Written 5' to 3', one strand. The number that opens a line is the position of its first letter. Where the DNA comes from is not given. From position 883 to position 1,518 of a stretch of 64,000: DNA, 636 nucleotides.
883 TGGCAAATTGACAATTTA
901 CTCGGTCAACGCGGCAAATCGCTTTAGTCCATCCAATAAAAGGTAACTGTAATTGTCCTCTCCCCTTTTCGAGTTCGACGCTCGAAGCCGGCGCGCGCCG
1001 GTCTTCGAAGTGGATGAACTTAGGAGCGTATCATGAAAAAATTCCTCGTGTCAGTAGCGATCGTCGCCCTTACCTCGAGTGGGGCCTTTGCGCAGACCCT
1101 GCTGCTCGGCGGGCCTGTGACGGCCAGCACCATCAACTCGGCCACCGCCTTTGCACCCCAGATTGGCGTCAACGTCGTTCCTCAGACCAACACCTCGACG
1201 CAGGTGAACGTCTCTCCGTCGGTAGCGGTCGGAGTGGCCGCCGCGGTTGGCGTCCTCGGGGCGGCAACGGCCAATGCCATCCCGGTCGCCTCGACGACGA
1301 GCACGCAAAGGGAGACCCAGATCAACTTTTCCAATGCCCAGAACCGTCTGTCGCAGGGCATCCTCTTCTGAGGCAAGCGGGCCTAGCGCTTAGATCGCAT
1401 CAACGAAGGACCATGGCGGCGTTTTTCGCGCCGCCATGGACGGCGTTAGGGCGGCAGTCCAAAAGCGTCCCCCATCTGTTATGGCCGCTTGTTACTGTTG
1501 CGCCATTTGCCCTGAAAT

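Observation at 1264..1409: Protein C-terminus plus a non-coding 3' motif duplicated 22 kb away (partner 23662-23806, minus strand)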

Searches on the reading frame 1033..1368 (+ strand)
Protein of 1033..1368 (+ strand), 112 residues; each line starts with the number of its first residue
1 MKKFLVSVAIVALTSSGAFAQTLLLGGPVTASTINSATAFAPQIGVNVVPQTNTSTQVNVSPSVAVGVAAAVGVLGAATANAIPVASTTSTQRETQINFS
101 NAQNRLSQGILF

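Call 9: search_protein_families(library=pfam, proteins=[window:1033-1368:+], max_evalue=10)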
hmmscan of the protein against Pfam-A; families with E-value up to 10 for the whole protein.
seq(112 aa): 1 family
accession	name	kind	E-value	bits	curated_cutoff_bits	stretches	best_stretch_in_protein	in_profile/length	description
PF01492.22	Gemini_C4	-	0.2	12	29.1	1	81-104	43-66/84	Geminivirus C4 protein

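Call 10: search_protein_families(library=ncbifam, proteins=[window:1033-1368:+], max_evalue=10)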
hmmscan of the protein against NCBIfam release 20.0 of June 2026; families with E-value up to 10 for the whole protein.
seq(112 aa): 2 families
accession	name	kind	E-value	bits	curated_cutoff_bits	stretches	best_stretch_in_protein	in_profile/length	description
NF049866.1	outer_TDE1717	subfamily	0.0094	15.9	135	1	1-60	1-57/210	TDE1717 family outer membrane beta-barrel protein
TIGR04429.1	Phr_nterm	subfamily_domain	3.9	8.1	25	1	1-18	1-21/28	Phr family secreted Rap phosphatase inhibitor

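Call 11: find_homologous_proteins(query=window:1033-1368:+, max_evalue=1)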
Query seq(112 aa) (112 aa): 3 proteins with E <= 1 among 79 candidates.
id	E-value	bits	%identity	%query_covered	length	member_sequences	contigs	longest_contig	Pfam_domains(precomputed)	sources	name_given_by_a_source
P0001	1.9e-57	209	100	100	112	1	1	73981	-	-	-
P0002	8.1e-51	188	87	100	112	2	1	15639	-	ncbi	-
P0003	6.5e-33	130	57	100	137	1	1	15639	-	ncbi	-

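Call 13: find_encoding_contigs(protein=P0002, flank=8000)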
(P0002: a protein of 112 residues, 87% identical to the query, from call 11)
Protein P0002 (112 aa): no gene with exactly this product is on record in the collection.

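Call 14: find_encoding_contigs(protein=P0003, flank=8000)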
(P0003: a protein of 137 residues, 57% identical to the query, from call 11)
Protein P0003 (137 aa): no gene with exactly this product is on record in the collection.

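Call 17: find_related_loci(query=A2, collection=genome_contigs, flank=10000)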
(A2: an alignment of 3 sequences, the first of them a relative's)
Query A2 (112 aa) in genome_contigs; peptide patterns used: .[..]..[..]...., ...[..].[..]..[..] (x = any residue, [..] = any of these).
67 stretches matched a pattern, but none encodes a relative of the query by tblastn (E <= 1e-3).

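Call 18: find_encoding_contigs(protein=P0001, flank=3000, max_places=5)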
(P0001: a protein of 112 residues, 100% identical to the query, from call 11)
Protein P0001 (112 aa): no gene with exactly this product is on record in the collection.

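Call 19: list_cluster_members(proteins=[P0002, P0003, P0001])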
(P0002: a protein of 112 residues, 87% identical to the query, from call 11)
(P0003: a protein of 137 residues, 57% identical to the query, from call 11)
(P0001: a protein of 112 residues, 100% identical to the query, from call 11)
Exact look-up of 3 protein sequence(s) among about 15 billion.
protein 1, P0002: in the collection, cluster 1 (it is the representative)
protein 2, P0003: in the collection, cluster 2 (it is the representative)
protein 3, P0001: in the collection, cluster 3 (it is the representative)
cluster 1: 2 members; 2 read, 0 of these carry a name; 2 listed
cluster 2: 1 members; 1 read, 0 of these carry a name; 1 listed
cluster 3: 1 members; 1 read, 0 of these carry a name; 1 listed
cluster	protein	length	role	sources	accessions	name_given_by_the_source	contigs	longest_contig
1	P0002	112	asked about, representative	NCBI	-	-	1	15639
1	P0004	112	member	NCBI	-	-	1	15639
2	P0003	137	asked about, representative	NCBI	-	-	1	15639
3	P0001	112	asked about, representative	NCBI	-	-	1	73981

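Call 26: search_protein_representatives(alignment_id=A2)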
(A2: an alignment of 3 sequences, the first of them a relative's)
Query: 3 sequences, 112 profile positions. Proteins with E-value up to 0.001 (for the whole library): 3; up to 1e-10: 2; up to 1e-30: 1. The best 3 are listed.
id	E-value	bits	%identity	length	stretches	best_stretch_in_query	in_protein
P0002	2.3e-60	217.6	-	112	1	1-112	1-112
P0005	4.1e-12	62.3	-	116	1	1-112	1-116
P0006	9.1e-07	45.1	-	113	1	1-112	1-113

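Call 28: find_encoding_contigs(protein=P0005, flank=8000)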
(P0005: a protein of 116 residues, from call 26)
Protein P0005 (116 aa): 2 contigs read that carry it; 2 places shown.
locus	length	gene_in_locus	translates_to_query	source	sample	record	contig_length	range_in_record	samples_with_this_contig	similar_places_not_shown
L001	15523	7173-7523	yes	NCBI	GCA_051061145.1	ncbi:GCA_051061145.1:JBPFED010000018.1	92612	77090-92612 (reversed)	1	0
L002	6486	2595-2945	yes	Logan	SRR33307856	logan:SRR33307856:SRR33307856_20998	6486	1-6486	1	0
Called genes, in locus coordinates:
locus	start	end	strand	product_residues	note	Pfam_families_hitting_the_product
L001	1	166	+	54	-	PF03143:GTP_EFTU_D3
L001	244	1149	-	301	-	PF00149:Metallophos, PF12850:Metallophos_2 (faint)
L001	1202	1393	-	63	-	-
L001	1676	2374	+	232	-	PF07386:DUF1499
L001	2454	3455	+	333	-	PF00676:E1_dh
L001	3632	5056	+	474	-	PF00364:Biotin_lipoyl, PF25997:BSH_YhbJ (weak), PF02779:Transket_pyr, PF02780:Transketolase_C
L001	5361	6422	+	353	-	PF00814:TsaD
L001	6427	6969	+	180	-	PF13091:PLDc_2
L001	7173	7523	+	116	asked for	-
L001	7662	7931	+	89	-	-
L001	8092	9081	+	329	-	PF01210:NAD_Gly3P_dh_N, PF07479:NAD_Gly3P_dh_C, PF20618:GPD_NAD_C_bact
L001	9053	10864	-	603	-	PF00672:HAMP, PF00015:MCPsignal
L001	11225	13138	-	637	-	PF05227:CHASE3, PF00512:HisKA (weak), PF02518:HATPase_c, PF00072:Response_reg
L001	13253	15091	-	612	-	PF00920:ILVD_EDD_N, PF24877:ILV_EDD_C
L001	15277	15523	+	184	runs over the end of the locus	PF05685:Uma2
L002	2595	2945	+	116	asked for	-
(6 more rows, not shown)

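Call 29: find_encoding_contigs(protein=P0006, flank=8000)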
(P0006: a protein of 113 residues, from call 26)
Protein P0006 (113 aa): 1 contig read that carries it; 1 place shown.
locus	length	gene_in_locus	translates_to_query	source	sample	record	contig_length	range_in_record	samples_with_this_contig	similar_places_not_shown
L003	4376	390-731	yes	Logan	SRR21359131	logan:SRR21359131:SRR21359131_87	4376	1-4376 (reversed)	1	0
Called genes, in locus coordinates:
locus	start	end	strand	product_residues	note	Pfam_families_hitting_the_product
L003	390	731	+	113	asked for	-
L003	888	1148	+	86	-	-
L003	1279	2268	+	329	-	PF01210:NAD_Gly3P_dh_N, PF02558:ApbA (weak), PF07479:NAD_Gly3P_dh_C, PF20618:GPD_NAD_C_bact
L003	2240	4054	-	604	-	PF00672:HAMP, PF00015:MCPsignal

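Call 34: find_homologous_proteins(query=A3, max_evalue=10)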
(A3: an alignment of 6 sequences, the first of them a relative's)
Query A3 (6 sequences) (112 aa, profile of the alignment): 14 proteins with E <= 10 among 8000 candidates.
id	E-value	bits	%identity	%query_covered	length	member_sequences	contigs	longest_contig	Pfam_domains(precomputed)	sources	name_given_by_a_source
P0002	7.4e-50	186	87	100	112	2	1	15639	-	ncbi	-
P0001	4.1e-49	183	100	100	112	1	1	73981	-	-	-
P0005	3.5e-43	164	40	100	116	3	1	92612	-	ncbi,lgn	ncbi:MAG: hypothetical protein ACR650_03275 [Methylocystis sp.]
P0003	2.2e-42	162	57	100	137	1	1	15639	-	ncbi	-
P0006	2.6e-34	136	40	98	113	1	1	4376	-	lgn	-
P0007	3.3e-25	106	40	100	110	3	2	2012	-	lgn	-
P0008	4.0e-25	106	36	100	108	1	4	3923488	-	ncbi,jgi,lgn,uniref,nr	ncbi:hypothetical protein OGR47_09215 [Methylocystis sp. MJC1]|jgi:hypothetical protein|uniref:hypot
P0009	2.2e-22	97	39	100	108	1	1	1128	-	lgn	-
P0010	2.8e-22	97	52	38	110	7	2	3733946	-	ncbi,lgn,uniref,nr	ncbi:hypothetical protein [Methylocystis iwaonis]|uniref:Secreted protein n=1 Tax=Methylocystis iwao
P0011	3.5e-22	97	37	100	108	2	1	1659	-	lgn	-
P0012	9.5e-22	95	32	100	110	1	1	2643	-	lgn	-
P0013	9.9e-22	95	39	100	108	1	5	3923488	-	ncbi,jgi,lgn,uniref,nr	ncbi:hypothetical protein OGR47_09210 [Methylocystis sp. MJC1]|jgi:hypothetical protein|uniref:hypot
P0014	2.9e-18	84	33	100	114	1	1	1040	-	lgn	-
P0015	1.8e+0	27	62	19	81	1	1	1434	-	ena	-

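Call 35: find_encoding_contigs(protein=P0008, flank=6000, max_places=4)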
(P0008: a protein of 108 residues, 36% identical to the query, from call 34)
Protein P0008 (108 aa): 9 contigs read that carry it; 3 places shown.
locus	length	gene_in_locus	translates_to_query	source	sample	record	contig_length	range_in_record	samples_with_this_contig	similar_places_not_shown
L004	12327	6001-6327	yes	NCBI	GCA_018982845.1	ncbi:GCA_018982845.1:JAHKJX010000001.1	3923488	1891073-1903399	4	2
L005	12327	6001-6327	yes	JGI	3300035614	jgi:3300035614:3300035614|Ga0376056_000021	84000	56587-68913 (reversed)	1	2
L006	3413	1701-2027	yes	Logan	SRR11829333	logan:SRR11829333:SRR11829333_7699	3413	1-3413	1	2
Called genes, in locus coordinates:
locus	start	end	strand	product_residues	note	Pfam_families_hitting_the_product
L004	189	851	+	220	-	-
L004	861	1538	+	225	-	PF00440:TetR_N, PF09209:CecR_C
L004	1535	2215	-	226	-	PF13505:OMP_b-brl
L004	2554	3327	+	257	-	PF00106:adh_short, PF08659:KR, PF13561:adh_short_C2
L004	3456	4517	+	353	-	PF00814:TsaD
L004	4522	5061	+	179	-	PF13091:PLDc_2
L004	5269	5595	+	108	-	-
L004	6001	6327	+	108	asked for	-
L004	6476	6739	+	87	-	-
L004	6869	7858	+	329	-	PF01210:NAD_Gly3P_dh_N, PF02558:ApbA (weak), PF07479:NAD_Gly3P_dh_C, PF20618:GPD_NAD_C_bact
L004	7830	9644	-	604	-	PF00672:HAMP, PF00015:MCPsignal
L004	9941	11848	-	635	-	PF05227:CHASE3, PF00512:HisKA (weak), PF02518:HATPase_c, PF00072:Response_reg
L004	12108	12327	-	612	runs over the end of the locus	PF00920:ILVD_EDD_N, PF24877:ILV_EDD_C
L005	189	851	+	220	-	-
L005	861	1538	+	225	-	PF00440:TetR_N, PF09209:CecR_C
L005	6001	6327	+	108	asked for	-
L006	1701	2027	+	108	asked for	-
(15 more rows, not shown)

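Call 36: find_encoding_contigs(protein=P0010, flank=6000, max_places=4)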
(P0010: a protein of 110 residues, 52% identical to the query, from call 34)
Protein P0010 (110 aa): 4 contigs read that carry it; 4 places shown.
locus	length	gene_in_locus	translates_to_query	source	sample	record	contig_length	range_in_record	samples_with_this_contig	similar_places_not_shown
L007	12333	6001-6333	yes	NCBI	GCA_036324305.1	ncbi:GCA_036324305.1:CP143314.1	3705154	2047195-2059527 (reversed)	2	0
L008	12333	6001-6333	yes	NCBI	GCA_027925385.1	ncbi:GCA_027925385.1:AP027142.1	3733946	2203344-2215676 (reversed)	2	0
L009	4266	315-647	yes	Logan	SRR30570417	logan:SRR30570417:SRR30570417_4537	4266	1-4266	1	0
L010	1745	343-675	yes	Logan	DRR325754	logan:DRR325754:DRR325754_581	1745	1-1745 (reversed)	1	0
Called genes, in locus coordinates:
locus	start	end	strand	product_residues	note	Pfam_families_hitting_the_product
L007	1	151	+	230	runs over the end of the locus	PF05875:Ceramidase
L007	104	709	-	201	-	PF02517:Rce1-like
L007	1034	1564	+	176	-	-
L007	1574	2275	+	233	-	PF00440:TetR_N, PF09209:CecR_C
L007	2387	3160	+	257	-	PF00106:adh_short, PF08659:KR, PF13561:adh_short_C2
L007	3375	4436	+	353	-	PF00814:TsaD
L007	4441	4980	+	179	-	PF13091:PLDc_2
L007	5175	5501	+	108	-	-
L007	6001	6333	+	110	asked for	-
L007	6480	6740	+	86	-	-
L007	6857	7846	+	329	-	PF01210:NAD_Gly3P_dh_N, PF02558:ApbA (weak), PF07479:NAD_Gly3P_dh_C, PF20618:GPD_NAD_C_bact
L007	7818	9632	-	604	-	PF00672:HAMP, PF00015:MCPsignal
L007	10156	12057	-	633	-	PF05227:CHASE3, PF00512:HisKA (weak), PF02518:HATPase_c, PF00072:Response_reg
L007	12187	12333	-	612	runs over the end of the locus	PF00920:ILVD_EDD_N, PF24877:ILV_EDD_C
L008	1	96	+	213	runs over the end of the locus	PF05875:Ceramidase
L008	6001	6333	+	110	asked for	-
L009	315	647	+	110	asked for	-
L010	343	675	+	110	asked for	-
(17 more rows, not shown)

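Call 39: find_encoding_contigs(protein=P0007, flank=3000, max_places=3)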
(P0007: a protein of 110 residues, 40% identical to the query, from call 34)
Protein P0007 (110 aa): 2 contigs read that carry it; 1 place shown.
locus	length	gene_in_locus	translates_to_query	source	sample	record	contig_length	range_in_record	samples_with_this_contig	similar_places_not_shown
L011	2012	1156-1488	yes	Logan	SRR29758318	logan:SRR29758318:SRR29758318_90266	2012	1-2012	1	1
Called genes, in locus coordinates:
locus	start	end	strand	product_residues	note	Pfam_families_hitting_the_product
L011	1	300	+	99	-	?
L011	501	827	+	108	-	-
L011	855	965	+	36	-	-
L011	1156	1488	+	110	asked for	-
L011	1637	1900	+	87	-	-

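Call 40: find_encoding_contigs(protein=P0009, flank=3000, max_places=3)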
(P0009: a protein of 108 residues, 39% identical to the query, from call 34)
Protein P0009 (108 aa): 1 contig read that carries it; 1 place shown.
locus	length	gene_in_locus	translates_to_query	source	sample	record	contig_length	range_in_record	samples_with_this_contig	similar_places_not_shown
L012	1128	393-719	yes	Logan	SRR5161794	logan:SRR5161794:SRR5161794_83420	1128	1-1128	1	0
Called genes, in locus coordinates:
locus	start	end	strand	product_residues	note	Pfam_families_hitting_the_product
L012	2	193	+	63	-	?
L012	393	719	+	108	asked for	-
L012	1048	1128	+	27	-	?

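Call 41: find_encoding_contigs(protein=P0011, flank=3000, max_places=3)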
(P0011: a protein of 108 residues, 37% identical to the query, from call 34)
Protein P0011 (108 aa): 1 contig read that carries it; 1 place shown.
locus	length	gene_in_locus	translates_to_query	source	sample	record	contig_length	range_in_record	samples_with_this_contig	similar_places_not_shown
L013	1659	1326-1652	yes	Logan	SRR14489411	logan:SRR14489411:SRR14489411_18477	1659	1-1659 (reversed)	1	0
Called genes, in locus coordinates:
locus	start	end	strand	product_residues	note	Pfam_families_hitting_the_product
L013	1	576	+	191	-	?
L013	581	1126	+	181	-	PF13091:PLDc_2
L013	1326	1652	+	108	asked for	-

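Call 42: find_encoding_contigs(protein=P0012, flank=3000, max_places=3)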
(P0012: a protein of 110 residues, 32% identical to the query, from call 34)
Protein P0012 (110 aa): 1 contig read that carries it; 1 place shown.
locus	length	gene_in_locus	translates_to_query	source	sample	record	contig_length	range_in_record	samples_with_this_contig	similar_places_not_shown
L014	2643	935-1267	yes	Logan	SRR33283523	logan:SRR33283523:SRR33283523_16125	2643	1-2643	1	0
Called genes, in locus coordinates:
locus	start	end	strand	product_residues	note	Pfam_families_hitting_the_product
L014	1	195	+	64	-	?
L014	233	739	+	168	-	PF13091:PLDc_2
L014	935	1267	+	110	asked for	-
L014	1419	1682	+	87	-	-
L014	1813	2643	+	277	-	?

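Call 43: find_encoding_contigs(protein=P0014, flank=3000, max_places=3)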
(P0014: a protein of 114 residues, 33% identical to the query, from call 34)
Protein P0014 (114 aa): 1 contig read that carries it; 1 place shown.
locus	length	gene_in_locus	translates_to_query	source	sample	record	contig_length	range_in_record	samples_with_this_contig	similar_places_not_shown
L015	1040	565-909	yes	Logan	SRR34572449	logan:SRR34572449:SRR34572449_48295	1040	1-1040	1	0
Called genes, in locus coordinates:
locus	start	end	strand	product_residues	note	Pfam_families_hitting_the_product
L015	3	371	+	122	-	?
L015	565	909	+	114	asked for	-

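Call 48: find_related_loci(query=A4, collection=metagenome_contigs, flank=3000)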
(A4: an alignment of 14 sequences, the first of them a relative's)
Query A4 (112 aa) in metagenome_contigs; peptide patterns used: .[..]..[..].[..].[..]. (x = any residue, [..] = any of these).
103 stretches matched a pattern, but none encodes a relative of the query by tblastn (E <= 1e-3).
